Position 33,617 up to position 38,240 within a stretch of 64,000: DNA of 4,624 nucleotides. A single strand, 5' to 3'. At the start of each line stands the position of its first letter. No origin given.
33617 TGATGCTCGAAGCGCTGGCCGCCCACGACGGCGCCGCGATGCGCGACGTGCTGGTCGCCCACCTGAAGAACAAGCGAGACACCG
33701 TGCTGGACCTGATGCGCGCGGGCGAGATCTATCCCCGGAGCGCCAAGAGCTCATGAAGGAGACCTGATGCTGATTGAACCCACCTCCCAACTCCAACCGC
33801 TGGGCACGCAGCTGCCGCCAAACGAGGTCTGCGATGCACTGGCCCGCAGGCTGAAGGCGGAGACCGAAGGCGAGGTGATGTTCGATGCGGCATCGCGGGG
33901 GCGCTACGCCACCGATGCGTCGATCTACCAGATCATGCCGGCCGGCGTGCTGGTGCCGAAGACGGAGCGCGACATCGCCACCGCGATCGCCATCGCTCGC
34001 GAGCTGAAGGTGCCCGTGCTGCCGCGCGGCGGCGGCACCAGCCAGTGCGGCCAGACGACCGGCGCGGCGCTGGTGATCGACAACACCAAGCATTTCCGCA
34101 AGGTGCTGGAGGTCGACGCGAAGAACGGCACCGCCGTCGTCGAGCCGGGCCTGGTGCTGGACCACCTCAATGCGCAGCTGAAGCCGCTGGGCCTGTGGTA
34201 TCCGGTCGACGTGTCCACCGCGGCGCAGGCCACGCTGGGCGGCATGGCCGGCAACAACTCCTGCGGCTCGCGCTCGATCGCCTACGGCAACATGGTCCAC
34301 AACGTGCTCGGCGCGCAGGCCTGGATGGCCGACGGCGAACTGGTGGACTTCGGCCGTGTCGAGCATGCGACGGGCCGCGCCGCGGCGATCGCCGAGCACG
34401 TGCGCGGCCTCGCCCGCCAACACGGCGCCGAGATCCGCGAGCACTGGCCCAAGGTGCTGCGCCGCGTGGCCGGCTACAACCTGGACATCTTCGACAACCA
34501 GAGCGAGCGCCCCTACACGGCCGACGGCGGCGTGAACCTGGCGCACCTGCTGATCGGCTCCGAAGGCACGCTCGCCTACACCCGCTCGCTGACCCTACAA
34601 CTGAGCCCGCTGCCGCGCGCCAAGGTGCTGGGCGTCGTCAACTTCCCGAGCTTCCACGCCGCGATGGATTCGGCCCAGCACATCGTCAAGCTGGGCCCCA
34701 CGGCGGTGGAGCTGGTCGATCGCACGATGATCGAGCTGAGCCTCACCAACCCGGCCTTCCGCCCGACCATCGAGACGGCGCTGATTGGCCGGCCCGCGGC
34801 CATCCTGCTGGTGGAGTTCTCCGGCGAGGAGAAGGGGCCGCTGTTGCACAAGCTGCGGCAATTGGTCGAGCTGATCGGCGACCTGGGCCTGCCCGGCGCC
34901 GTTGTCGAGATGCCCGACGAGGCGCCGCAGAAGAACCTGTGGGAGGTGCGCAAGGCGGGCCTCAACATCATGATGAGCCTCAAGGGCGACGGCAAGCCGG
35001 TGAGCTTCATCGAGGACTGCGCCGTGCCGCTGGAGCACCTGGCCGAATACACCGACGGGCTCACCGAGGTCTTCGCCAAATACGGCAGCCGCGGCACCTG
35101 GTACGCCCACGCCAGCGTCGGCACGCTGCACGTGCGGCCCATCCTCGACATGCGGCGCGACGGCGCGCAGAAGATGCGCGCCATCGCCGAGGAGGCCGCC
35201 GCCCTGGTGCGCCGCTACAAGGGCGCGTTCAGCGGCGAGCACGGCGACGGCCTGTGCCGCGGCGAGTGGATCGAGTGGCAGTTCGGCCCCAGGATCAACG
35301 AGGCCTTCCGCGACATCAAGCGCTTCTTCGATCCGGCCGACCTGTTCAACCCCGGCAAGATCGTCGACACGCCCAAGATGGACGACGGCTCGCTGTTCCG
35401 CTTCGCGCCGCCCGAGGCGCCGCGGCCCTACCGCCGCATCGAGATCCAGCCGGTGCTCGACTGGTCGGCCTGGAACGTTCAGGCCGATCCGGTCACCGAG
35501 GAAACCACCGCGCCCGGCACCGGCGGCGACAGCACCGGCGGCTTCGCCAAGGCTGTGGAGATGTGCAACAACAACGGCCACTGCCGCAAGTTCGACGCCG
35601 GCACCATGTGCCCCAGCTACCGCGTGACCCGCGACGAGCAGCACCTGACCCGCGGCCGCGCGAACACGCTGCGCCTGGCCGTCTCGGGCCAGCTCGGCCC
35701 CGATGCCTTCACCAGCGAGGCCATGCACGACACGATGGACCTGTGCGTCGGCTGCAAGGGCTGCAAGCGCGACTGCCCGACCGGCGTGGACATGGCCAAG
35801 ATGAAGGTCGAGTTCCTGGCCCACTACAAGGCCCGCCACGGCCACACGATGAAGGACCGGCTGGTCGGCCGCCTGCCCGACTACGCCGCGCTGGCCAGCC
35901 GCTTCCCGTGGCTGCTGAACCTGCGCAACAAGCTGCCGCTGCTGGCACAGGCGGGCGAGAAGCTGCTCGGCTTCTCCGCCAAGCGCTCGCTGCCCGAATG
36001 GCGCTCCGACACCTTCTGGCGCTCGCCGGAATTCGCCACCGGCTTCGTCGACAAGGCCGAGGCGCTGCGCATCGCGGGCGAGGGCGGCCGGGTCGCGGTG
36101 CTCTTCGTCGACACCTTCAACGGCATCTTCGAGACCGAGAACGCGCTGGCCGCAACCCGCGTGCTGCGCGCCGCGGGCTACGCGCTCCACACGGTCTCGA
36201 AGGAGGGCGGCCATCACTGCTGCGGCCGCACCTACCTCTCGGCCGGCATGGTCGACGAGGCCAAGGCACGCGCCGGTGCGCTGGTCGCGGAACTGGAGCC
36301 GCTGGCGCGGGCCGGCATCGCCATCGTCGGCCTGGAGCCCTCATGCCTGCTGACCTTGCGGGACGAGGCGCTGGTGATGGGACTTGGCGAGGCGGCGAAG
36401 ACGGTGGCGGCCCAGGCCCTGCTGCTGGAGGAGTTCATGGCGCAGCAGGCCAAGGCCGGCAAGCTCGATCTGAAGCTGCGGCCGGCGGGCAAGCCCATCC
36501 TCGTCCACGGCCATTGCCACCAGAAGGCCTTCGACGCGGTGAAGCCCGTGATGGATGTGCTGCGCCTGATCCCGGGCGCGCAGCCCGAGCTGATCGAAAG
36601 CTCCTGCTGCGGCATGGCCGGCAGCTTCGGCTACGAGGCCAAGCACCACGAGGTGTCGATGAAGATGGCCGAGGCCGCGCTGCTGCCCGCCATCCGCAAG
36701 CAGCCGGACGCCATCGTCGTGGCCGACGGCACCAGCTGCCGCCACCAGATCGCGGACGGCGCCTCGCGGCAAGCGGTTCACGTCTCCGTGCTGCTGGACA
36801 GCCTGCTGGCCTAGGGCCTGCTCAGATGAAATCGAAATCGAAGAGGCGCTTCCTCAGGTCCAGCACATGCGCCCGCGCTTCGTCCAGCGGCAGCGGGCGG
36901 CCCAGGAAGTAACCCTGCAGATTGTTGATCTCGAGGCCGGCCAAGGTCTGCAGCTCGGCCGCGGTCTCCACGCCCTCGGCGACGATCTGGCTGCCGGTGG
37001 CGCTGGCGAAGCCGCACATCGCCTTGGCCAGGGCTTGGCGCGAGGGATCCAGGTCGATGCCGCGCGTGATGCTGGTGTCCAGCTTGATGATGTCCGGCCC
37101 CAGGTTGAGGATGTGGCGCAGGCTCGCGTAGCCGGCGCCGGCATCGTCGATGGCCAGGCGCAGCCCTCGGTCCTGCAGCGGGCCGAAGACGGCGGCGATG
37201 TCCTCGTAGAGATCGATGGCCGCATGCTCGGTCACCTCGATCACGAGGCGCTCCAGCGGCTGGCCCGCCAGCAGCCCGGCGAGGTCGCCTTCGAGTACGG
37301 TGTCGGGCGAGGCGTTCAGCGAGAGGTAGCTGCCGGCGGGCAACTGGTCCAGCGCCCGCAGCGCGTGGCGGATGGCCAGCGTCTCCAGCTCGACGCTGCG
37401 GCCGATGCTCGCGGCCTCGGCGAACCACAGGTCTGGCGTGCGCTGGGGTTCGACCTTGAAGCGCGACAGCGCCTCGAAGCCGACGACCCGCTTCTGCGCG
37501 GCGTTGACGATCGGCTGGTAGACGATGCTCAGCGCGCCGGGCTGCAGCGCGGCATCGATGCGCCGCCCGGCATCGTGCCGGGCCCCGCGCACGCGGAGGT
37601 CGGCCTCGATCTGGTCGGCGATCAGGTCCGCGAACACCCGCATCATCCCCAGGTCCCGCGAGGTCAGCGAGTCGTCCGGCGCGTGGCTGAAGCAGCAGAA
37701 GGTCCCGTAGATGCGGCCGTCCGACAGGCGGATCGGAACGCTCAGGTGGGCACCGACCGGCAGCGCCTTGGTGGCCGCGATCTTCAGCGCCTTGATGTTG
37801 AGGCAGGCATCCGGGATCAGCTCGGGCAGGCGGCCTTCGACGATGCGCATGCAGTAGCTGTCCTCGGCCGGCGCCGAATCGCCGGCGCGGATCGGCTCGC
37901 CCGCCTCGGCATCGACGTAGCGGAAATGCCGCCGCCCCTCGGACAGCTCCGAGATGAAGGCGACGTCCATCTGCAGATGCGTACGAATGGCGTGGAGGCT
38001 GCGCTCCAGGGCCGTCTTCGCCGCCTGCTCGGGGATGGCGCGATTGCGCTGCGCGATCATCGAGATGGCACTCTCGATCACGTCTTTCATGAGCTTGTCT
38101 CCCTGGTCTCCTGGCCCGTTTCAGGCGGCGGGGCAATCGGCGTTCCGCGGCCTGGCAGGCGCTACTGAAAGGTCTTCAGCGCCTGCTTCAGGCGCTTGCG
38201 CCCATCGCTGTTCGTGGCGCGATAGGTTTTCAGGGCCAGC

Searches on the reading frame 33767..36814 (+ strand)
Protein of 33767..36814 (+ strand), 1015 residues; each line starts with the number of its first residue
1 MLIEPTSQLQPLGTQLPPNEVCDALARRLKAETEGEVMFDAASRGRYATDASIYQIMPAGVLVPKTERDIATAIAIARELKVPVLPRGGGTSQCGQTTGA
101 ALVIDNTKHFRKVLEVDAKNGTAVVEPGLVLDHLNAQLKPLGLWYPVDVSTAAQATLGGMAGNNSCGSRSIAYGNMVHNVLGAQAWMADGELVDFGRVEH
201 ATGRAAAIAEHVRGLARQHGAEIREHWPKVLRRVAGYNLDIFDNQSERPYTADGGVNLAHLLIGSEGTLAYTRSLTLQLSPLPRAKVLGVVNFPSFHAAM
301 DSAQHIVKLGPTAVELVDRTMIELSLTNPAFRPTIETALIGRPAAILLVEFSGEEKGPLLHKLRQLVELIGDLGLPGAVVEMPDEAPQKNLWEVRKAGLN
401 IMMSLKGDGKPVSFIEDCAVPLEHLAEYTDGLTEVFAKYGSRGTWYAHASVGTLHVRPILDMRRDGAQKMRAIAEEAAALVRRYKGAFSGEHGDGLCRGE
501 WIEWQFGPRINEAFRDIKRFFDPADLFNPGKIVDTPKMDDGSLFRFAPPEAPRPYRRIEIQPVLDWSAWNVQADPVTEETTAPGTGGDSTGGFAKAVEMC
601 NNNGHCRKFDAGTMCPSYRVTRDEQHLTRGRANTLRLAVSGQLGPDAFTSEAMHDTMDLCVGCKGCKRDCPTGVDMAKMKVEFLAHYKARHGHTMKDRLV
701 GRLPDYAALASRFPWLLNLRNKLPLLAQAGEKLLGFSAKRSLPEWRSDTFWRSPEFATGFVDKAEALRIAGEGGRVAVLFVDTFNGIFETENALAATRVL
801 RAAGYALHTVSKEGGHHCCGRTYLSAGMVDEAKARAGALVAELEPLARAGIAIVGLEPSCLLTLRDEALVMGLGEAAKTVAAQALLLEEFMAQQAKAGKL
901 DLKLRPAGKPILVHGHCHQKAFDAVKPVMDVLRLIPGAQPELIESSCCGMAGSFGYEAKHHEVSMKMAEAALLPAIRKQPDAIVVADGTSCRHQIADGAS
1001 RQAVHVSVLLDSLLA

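Call 53: search_protein_families(library=pfam, proteins=[window:33767-36814:+], max_evalue=0.00001)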
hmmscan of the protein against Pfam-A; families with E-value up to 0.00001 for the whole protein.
window:33767-36814:+ (1015 aa): 5 families
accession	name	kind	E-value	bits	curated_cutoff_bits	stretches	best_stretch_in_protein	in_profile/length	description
PF02913.24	FAD-oxidase_C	-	2.6e-48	165.4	21.2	1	282-532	1-248/248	FAD linked oxidases, C-terminal domain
PF01565.28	FAD_binding_4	-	6.1e-37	126.8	26.4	1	58-195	1-138/139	FAD binding domain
PF13183.11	Fer4_8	-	7.5e-09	36.5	27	1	597-674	2-68/68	4Fe-4S dicluster domain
PF02754.22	CCG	-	3e-07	30.9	20.6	0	943-995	36-84/85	Cysteine-rich domain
PF13534.11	Fer4_17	-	6.3e-07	30.3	22.2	1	600-675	2-61/61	4Fe-4S dicluster domain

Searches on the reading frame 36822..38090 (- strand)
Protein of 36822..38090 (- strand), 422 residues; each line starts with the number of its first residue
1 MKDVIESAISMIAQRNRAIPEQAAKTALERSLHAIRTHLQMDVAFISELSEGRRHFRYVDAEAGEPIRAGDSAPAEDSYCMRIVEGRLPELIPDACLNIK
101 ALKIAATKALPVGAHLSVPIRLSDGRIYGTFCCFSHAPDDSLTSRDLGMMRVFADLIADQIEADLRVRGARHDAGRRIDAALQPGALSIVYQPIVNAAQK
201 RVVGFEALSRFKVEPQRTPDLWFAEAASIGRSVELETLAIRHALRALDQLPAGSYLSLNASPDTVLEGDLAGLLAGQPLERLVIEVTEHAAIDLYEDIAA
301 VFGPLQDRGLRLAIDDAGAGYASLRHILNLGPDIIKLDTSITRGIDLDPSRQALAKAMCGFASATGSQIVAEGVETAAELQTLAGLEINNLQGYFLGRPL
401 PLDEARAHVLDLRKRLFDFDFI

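Call 53: search_protein_families(library=pfam, proteins=[window:36822-38090:-], max_evalue=0.00001)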
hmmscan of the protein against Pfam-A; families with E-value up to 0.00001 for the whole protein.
window:36822-38090:- (422 aa): 3 families
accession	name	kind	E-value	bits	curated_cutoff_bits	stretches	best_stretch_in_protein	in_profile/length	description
PF00563.25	EAL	-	1.7e-49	168.8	31.3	1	177-399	3-236/236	EAL domain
PF01590.32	GAF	-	1.5e-09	38.9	22.4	1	26-160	4-132/133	GAF domain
PF13492.12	GAF_3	-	5.2e-06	27.3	27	0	28-162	6-128/129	GAF domain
